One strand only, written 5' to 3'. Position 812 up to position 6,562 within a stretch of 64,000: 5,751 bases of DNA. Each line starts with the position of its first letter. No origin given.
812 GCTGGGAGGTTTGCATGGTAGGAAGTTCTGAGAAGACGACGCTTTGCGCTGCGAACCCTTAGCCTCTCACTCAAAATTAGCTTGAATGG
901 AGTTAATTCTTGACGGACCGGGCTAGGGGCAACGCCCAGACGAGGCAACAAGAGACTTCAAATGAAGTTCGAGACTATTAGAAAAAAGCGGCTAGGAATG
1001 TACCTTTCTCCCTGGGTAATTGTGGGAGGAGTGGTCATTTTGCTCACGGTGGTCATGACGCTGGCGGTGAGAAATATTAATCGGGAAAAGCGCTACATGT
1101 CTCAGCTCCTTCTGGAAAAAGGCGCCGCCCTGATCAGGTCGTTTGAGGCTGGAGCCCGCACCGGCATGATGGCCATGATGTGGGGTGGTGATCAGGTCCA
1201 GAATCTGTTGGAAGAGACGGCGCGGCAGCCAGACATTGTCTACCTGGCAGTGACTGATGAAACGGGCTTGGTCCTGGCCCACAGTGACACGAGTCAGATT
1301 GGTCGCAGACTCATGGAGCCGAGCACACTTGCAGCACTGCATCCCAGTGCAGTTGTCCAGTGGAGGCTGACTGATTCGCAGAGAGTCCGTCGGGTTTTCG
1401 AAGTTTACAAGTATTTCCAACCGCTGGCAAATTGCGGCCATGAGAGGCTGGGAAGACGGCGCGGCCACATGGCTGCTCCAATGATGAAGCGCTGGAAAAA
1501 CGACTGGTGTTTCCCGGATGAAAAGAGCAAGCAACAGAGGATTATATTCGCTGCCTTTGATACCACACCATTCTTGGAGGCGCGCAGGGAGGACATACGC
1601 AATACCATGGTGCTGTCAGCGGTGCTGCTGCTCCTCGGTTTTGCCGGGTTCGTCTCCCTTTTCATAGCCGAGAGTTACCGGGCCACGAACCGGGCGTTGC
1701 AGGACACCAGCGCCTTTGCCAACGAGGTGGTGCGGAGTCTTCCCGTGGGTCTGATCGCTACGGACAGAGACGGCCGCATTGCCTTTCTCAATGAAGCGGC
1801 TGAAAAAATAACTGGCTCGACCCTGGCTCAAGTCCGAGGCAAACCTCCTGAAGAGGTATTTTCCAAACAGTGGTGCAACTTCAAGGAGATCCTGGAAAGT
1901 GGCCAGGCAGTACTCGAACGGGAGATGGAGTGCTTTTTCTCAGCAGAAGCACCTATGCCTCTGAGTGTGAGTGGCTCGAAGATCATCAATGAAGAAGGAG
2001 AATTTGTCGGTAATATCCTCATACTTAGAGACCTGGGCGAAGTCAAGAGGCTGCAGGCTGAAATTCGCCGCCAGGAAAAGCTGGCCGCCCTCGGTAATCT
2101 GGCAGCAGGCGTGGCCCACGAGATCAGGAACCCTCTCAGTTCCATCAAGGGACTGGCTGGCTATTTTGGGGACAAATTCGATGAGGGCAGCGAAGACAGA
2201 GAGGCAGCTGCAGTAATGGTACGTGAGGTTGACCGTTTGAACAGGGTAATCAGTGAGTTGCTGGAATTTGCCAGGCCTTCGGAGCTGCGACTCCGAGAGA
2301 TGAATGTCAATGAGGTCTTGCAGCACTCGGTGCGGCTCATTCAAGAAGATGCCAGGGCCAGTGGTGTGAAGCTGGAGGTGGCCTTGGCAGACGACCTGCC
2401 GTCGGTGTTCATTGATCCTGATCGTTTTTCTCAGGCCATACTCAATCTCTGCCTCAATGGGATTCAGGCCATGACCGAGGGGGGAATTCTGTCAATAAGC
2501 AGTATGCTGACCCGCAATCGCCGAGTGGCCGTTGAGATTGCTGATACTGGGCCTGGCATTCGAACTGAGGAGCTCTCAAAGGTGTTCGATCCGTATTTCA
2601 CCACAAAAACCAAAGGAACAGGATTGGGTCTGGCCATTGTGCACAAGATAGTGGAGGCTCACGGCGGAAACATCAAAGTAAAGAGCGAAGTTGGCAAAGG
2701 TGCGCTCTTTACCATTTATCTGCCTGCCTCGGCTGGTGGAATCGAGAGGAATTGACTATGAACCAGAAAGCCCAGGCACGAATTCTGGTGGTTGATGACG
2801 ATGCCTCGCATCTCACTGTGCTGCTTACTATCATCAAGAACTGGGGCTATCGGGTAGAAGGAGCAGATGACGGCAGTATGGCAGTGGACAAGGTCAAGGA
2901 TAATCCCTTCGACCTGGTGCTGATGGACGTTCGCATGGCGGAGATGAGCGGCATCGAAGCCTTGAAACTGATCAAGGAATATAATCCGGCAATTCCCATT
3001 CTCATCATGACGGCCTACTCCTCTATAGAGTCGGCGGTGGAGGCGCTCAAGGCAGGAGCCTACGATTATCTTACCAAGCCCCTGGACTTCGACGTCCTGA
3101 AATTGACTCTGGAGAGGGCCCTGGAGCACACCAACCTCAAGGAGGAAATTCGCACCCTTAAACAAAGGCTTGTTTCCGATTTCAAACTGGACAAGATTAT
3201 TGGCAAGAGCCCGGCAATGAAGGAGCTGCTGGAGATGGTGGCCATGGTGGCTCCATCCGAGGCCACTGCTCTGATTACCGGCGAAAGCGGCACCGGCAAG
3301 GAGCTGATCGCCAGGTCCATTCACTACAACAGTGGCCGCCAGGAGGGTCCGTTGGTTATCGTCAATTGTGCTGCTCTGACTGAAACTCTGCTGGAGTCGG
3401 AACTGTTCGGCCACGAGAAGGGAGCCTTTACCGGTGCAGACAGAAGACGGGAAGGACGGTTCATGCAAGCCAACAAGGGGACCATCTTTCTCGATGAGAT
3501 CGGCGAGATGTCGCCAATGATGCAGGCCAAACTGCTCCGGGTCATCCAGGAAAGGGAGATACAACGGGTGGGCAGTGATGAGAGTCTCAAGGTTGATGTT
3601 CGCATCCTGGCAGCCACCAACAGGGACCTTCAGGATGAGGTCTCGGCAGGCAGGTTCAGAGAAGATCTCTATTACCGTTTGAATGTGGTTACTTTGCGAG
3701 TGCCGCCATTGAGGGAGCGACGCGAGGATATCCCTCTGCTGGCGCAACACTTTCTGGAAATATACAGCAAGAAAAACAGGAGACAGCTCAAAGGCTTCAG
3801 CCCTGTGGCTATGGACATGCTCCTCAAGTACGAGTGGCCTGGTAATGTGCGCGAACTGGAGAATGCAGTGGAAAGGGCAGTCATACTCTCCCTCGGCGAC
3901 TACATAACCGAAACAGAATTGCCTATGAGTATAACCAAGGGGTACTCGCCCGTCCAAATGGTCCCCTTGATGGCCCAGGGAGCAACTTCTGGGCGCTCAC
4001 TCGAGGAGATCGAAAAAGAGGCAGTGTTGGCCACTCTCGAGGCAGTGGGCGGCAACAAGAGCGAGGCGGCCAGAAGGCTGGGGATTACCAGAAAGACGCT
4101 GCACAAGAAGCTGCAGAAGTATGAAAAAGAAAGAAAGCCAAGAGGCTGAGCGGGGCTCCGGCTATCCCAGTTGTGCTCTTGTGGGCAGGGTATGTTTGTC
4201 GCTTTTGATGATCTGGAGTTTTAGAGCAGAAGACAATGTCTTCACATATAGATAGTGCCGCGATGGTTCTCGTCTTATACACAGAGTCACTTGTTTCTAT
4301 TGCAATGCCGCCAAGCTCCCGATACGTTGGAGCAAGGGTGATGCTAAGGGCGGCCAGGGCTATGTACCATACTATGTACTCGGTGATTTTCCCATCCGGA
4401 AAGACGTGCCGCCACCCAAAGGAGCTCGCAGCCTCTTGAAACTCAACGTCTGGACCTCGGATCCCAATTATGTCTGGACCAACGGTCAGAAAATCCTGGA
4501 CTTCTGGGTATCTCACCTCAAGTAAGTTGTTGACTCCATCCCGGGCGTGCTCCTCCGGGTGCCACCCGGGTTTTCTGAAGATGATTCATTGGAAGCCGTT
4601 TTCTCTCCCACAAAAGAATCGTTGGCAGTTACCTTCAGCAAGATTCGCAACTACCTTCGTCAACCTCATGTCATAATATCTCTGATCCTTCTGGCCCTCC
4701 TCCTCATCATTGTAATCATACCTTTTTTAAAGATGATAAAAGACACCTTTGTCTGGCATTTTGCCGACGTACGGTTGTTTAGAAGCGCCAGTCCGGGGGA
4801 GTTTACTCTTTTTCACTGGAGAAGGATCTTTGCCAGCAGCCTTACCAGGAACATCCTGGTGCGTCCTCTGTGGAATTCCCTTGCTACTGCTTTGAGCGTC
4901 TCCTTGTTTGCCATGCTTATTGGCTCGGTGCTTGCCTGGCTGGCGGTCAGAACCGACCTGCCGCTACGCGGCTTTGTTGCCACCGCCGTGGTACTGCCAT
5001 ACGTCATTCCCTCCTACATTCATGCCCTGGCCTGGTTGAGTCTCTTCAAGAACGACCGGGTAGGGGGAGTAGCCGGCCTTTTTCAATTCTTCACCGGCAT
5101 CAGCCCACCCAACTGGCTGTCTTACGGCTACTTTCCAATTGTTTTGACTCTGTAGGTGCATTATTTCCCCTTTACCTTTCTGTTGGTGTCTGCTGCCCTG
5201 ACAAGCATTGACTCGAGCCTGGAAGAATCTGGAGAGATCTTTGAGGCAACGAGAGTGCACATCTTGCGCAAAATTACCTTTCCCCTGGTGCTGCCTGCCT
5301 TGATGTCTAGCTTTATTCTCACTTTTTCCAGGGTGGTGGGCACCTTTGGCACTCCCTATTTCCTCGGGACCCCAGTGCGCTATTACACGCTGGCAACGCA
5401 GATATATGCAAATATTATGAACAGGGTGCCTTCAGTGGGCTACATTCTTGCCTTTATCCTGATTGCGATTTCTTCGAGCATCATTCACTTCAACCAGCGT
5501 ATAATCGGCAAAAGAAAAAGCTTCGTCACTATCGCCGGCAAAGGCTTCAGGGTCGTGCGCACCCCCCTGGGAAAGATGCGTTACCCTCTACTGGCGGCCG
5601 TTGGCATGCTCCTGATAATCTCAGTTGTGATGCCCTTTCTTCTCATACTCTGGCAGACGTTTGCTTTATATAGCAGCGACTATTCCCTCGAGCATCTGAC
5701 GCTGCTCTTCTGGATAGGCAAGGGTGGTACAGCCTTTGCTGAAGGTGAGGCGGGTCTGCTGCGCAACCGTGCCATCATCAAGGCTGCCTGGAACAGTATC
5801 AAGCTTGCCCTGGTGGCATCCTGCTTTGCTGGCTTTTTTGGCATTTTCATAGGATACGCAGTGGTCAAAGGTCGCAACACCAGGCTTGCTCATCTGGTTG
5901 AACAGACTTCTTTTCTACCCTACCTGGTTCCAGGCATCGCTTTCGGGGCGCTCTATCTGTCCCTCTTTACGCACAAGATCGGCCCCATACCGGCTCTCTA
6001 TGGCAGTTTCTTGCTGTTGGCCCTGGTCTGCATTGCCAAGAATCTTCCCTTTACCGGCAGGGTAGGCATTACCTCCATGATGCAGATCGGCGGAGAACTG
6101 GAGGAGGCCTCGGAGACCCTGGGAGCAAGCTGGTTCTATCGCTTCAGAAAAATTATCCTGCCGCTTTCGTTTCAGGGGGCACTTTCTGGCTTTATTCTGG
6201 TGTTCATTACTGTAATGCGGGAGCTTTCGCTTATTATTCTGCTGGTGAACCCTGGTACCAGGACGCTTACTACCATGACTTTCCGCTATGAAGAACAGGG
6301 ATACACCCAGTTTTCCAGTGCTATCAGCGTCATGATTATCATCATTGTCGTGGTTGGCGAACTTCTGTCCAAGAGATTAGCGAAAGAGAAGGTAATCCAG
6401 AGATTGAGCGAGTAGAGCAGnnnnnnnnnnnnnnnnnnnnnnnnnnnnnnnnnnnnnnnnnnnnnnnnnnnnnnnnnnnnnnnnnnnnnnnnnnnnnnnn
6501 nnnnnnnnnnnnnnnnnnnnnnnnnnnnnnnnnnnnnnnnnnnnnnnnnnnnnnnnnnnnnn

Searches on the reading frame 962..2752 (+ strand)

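Call 17: search_protein_families(library=pfam, proteins=[window:962-2752:+], max_evalue=0.0001)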
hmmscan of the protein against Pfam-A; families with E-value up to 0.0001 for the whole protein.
window:962-2752:+ (597 aa): 6 families
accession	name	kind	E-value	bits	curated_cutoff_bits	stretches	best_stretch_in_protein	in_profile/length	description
PF02518.31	HATPase_c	-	2e-25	89.8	26.4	1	485-589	2-109/111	Histidine kinase-, DNA gyrase B-, and HSP90-like ATPase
PF00512.31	HisKA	-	1.9e-14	53.9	26.9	1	377-439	2-63/66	His Kinase A (phospho-acceptor) domain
PF13426.13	PAS_9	-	1e-11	45.4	27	1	263-358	3-101/103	PAS domain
PF00989.32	PAS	-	6.8e-10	39.4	22.6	1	255-357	5-112/113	PAS fold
PF08448.16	PAS_4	-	4.1e-09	37.1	23.1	1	258-363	2-110/110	PAS fold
PF17203.10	sCache_3_2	-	3.2e-07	30.9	28.4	1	77-127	38-88/140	Single cache domain 3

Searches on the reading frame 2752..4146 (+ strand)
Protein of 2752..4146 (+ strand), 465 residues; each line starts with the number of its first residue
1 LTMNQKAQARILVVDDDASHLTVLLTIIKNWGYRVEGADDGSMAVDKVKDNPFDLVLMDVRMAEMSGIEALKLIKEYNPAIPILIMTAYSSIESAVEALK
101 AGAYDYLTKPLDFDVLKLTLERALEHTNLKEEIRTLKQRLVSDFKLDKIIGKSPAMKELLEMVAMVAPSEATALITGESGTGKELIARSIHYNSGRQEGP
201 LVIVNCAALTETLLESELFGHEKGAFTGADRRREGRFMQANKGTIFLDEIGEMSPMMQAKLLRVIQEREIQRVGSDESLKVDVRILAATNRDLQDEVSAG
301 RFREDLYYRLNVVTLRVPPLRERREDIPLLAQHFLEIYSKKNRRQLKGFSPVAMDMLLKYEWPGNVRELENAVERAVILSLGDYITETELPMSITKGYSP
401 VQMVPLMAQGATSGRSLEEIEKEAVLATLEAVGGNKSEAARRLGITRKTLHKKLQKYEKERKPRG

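Call 17: search_protein_families(library=pfam, proteins=[window:2752-4146:+], max_evalue=0.0001)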
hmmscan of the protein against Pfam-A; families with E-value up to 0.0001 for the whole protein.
window:2752-4146:+ (465 aa): 8 families
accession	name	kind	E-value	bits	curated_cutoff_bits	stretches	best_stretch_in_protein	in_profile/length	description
PF00158.32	Sigma54_activat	-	3.5e-74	248.5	20.2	1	149-315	1-167/168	Sigma-54 interaction domain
PF00072.30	Response_reg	-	1.2e-30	106.4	30.2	1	11-118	1-108/111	Response regulator receiver domain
PF25601.1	AAA_lid_14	-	1e-28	99.4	27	1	321-397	1-77/87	AAA+ ATPase lid domain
PF14532.12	Sigma54_activ_2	-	7.5e-21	75.3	25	1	150-320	1-138/138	Sigma-54 interaction domain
PF02954.25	HTH_8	-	1.3e-16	60.5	22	1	416-457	1-42/42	Bacterial regulatory protein, Fis family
PF07728.20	AAA_5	-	2e-08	34.8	22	1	174-292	3-124/139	AAA domain (dynein-related subfamily)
PF00004.35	AAA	-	2.5e-06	28.4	21.2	1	174-306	2-127/131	ATPase family associated with various cellular activities (AAA)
PF07724.20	AAA_2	-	9.4e-05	22.9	27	0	171-271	4-105/166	AAA domain (Cdc48 subfamily)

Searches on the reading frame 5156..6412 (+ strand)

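Call 17: search_protein_families(library=pfam, proteins=[window:5156-6412:+], max_evalue=0.0001)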
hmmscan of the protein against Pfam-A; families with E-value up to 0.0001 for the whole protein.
window:5156-6412:+ (419 aa): 1 family
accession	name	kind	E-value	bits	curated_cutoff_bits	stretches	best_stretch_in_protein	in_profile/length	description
PF00528.27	BPD_transp_1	-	4.4e-29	101.9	26.4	2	2-111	63-175/184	Binding-protein-dependent transport system inner membrane component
